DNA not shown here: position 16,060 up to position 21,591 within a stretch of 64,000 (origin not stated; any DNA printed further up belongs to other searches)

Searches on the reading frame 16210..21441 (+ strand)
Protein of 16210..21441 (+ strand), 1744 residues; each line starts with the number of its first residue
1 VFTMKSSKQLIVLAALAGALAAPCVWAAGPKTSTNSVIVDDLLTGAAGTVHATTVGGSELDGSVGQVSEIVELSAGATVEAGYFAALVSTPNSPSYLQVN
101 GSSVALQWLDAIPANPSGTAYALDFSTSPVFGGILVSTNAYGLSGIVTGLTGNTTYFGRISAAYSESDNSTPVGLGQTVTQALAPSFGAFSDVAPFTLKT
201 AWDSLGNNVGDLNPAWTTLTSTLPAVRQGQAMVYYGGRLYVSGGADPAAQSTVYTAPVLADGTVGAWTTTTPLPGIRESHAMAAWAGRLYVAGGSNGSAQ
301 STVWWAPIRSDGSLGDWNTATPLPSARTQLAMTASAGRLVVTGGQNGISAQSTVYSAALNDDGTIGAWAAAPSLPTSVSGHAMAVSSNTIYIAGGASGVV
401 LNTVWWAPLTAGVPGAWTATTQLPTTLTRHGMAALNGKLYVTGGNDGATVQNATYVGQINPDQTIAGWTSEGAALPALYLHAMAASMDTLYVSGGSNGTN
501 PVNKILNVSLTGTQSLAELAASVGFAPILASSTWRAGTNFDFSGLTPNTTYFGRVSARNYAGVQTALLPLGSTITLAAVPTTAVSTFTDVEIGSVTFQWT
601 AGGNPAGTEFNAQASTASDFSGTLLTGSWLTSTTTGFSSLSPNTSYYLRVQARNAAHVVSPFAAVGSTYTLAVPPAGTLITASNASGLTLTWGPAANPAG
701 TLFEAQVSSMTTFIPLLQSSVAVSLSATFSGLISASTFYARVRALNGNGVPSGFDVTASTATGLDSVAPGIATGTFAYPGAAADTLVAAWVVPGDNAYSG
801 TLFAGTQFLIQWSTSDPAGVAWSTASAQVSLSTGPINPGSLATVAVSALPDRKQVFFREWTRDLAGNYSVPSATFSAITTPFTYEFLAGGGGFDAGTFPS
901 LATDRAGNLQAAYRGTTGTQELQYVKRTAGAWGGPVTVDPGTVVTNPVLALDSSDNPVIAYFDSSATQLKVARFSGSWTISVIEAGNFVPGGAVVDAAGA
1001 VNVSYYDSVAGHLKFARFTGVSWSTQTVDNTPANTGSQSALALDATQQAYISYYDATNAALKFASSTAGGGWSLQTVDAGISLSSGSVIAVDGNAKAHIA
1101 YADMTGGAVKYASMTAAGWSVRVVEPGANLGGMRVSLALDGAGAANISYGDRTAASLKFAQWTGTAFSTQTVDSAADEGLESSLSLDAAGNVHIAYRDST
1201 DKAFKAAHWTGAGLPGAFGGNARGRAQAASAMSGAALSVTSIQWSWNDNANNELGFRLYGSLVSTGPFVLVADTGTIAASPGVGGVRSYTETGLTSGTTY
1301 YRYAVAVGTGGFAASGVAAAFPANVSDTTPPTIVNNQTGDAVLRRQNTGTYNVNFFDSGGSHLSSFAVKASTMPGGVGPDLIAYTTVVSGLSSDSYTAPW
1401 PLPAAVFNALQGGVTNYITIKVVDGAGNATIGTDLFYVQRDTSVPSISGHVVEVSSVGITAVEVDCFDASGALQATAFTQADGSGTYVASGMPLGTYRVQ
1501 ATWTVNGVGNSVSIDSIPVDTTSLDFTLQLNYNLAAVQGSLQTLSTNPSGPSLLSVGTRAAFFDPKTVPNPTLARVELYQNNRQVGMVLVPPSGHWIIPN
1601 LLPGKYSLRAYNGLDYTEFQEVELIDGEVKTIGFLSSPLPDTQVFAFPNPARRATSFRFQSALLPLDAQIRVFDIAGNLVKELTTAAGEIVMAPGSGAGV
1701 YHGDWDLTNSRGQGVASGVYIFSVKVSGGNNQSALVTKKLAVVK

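Call 71: search_protein_families(library=pfam, proteins=[window:16210-21441:+], max_evalue=0.00001)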
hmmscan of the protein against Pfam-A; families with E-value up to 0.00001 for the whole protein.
window:16210-21441:+ (1744 aa): 8 families
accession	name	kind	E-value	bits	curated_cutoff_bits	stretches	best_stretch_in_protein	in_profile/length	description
PF24681.1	Kelch_KLHDC2_KLHL20_DRC7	-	4.3e-23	82.2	50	2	331-499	3-176/221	KLHDC2/KLHL20/DRC7 Kelch-repeats domain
PF00041.27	fn3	-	1.3e-17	64.2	25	0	586-656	7-72/84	Fibronectin type III domain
PF01344.31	Kelch_1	-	3.2e-17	62.1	20.1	0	278-305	3-31/46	Kelch motif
PF13964.12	Kelch_6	-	1e-11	44.9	25.3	0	278-305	3-32/50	Kelch motif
PF07646.21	Kelch_2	-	1.2e-10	41.2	21.3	0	279-305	4-33/48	Kelch motif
PF24981.1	Beta-prop_ATRN-LZTR1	-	2.3e-08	34.1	50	0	316-404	191-288/289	Attractin/LZTR1 beta-propeller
PF25210.1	Kelch_FKB95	-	1.2e-06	28.8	70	0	221-302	27-107/268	FKB95, Kelch-repeats domain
PF16656.11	Pur_ac_phosph_N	-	2.2e-06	28.6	30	0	574-658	6-84/93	Purple acid Phosphatase, N-terminal domain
